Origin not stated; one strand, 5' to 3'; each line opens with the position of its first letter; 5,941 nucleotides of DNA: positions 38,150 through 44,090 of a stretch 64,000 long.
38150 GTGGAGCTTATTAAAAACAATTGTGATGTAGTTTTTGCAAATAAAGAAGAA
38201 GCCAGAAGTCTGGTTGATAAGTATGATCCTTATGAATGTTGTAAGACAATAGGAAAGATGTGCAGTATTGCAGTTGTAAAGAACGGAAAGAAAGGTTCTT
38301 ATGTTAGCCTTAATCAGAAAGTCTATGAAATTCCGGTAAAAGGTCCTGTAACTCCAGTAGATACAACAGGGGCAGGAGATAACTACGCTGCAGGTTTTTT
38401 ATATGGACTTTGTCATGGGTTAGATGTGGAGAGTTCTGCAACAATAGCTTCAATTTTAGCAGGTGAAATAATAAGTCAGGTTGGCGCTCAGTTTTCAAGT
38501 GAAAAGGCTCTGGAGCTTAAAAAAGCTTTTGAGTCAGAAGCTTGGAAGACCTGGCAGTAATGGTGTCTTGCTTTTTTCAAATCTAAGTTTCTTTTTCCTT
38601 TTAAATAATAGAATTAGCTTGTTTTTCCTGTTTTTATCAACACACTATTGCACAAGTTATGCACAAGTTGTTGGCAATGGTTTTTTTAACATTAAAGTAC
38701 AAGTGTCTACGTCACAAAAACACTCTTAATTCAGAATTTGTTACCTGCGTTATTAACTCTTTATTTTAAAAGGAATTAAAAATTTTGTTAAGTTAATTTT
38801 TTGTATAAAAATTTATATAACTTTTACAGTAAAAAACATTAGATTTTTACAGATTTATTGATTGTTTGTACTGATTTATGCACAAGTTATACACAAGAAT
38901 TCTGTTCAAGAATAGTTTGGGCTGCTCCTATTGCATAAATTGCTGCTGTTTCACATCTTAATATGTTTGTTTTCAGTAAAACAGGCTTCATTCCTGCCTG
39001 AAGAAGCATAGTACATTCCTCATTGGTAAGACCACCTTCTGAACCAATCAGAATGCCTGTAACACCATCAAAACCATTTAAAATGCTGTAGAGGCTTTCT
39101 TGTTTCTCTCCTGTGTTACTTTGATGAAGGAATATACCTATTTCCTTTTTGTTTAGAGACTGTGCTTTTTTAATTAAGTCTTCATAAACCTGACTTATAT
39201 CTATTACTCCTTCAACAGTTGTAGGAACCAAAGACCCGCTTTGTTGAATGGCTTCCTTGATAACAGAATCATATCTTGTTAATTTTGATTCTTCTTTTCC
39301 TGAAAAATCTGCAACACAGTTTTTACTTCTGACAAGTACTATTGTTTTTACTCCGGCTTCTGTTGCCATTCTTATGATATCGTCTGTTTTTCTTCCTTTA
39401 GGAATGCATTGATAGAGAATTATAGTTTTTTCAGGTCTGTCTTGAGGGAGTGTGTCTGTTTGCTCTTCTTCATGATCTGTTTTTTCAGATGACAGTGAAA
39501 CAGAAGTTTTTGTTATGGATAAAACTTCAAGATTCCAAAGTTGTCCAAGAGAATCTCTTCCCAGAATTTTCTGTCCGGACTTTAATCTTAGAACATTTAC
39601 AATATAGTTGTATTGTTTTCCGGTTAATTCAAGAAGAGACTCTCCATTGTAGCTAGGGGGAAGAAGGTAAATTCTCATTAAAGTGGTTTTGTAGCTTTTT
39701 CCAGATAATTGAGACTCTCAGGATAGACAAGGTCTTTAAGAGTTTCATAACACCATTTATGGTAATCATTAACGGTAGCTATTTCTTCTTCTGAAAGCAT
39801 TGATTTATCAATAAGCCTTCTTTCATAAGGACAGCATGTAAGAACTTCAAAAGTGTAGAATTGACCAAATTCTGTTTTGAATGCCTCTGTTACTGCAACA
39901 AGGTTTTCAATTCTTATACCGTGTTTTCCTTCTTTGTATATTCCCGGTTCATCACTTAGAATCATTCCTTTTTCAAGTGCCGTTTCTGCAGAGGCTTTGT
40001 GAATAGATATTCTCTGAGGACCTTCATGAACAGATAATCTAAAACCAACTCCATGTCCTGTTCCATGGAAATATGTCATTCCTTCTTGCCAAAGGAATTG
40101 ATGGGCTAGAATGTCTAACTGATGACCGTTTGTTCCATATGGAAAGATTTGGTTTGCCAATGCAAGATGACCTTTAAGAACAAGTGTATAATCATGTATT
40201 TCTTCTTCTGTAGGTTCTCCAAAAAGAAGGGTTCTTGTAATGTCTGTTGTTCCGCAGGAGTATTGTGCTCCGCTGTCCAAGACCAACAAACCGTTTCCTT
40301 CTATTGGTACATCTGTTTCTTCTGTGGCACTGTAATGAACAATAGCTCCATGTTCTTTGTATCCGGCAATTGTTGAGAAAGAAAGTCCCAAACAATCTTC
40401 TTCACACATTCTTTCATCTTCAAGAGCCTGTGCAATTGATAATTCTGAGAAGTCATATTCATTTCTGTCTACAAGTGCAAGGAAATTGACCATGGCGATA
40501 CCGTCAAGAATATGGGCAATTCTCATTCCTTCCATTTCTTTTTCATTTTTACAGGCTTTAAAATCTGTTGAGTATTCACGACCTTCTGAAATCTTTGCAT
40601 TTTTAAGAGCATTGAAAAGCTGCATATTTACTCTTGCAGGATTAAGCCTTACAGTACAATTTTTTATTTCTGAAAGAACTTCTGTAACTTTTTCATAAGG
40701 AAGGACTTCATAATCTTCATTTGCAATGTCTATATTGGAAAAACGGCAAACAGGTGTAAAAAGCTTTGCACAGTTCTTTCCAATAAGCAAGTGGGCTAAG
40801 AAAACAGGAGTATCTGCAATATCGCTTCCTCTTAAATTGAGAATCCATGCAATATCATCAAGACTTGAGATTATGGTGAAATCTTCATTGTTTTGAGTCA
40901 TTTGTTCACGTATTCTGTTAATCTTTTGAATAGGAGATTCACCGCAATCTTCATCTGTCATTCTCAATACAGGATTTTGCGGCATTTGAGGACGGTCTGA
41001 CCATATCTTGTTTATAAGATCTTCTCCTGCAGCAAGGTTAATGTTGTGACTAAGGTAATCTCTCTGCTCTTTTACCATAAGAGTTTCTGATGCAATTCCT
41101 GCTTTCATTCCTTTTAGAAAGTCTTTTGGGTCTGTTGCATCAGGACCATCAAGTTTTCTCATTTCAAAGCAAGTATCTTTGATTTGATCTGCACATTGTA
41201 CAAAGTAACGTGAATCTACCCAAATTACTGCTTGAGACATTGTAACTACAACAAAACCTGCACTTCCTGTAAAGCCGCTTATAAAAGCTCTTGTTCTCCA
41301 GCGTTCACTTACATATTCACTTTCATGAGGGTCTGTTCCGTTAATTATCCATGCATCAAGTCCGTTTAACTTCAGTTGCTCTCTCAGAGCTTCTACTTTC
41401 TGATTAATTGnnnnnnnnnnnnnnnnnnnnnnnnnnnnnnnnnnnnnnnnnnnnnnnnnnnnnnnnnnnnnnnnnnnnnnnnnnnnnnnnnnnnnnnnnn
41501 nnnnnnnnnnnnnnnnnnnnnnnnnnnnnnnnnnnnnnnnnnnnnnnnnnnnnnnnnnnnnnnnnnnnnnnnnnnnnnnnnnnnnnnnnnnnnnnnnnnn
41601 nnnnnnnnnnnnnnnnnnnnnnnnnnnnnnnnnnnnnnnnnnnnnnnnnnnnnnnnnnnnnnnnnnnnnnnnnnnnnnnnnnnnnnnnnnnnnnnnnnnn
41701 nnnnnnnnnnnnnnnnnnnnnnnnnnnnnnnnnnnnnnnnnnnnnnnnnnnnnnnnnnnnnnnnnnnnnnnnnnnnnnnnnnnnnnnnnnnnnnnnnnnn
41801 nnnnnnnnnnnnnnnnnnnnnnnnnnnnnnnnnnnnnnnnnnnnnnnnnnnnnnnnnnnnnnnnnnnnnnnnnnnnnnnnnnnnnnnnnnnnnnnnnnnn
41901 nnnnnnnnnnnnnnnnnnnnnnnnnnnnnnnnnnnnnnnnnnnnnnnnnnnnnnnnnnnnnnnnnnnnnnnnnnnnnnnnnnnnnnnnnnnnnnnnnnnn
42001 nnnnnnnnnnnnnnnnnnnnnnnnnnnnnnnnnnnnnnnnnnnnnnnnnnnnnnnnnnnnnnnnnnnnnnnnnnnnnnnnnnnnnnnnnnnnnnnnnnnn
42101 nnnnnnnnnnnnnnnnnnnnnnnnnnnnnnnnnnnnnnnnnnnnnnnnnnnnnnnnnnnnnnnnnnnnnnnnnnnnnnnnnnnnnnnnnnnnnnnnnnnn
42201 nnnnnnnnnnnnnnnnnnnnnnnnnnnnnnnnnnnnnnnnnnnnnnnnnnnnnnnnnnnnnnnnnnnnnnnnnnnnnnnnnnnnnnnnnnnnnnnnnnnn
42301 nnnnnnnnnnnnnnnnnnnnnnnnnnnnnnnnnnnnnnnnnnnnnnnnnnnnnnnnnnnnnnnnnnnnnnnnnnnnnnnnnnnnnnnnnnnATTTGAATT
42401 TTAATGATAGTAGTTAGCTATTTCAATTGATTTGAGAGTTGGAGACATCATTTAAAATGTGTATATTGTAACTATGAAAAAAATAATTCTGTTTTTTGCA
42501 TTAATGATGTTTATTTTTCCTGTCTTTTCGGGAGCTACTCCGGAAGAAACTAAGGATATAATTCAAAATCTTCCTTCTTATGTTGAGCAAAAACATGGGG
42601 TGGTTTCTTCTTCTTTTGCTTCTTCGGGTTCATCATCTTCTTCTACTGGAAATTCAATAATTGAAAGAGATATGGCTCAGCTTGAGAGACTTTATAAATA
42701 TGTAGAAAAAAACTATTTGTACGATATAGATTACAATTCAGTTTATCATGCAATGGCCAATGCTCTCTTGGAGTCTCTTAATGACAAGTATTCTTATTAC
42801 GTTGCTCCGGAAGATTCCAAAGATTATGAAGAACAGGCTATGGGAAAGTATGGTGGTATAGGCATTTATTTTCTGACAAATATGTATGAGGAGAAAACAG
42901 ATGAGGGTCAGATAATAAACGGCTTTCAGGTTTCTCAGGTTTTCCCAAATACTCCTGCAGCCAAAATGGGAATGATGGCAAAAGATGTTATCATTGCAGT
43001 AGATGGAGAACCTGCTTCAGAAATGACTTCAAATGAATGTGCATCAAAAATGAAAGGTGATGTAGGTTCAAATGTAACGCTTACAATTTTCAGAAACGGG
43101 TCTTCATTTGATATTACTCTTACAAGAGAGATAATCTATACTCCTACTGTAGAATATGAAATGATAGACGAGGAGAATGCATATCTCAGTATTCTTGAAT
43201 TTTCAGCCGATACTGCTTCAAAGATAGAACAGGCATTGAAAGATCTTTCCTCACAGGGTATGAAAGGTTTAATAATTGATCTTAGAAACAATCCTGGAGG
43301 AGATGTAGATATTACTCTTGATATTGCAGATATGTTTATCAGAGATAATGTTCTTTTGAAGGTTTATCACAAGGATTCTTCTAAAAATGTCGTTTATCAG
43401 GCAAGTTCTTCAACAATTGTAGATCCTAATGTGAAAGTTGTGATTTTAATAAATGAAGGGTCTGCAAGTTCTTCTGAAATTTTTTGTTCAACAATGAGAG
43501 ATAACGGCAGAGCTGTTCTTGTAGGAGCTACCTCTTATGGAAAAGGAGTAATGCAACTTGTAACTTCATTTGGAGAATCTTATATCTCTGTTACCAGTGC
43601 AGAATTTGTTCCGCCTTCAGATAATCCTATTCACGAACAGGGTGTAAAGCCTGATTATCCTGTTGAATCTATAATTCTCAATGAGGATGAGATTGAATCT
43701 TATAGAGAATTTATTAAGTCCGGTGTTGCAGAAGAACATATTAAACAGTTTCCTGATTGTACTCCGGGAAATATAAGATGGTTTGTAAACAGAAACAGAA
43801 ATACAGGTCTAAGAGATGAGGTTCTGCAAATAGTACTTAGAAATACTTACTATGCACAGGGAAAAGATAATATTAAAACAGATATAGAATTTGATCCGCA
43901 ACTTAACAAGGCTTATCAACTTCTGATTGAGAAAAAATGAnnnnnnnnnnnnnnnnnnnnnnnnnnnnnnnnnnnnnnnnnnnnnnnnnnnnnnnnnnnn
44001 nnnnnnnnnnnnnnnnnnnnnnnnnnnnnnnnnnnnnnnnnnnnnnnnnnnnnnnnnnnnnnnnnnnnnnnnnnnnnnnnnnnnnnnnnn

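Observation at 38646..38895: The densest DnaA-box cluster in the window lies 8.5 kb from dnaA and brackets an AT-rich, ORF-free spacer between convergent genes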

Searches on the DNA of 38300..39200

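Call 11: search_rna_families(source=window, start=38300, end=39200, threshold=evalue, max_evalue=10)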
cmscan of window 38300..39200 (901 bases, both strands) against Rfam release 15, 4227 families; matches with E-value up to 10: 2.
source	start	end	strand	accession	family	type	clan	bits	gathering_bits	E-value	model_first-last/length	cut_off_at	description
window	39050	39080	-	RF00344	snoZ267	Gene; snRNA; snoRNA; CD-box;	-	15.5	43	8.8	1-73/73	no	Small nucleolar RNA Z267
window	38479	38517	+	RF03071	Sodium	Cis-reg; riboswitch;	-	14.6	40.5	3.2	1-55/55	no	Na+ riboswitch aptamer (DUF1646)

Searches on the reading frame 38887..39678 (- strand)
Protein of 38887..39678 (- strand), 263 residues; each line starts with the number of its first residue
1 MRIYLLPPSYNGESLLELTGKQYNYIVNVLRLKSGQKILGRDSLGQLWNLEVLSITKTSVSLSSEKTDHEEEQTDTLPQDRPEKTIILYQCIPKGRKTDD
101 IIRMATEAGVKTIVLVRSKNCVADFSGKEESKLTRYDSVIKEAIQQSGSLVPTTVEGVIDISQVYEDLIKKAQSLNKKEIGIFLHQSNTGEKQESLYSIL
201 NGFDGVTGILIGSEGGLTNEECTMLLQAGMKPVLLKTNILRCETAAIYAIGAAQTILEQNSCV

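Call 9: search_protein_families(library=pfam, proteins=[window:38887-39678:-])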
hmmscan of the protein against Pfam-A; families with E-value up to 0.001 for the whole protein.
window:38887-39678:- (263 aa): 2 families
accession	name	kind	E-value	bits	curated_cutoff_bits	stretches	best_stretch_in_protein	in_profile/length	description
PF04452.19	Methyltrans_RNA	-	5.6e-36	124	23.9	1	84-254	5-165/165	RNA methyltransferase domain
PF20260.4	PUA_4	-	7.9e-08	32.7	23.9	1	18-62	1-45/48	RNA methyltransferase PUA domain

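Call 33: find_encoding_contigs(protein=window:38887-39678:-, flank=10000, max_places=5)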
Protein window:38887-39678:- (263 aa): no gene with exactly this product is on record in the collection.

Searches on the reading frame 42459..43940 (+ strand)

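Call 64: search_protein_families(library=pfam, proteins=[window:42459-43940:+])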
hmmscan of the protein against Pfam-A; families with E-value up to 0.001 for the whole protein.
window:42459-43940:+ (493 aa): 5 families
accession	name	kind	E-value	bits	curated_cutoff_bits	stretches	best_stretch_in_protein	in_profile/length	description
PF03572.23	Peptidase_S41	-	5.5e-45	153.3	24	1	241-402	3-165/165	Peptidase family S41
PF13180.12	PDZ_2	-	1e-08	35.8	27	1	143-220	12-77/80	PDZ domain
PF00595.29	PDZ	-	4e-08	33.9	23.2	1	150-210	23-80/81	PDZ domain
PF17820.7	PDZ_6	-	1.2e-07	31.8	27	1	158-210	2-52/54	PDZ domain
PF22694.1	CtpB_N-like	-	0.00065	20.5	27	0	60-116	28-82/85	Activating protease CtpB N-terminal domain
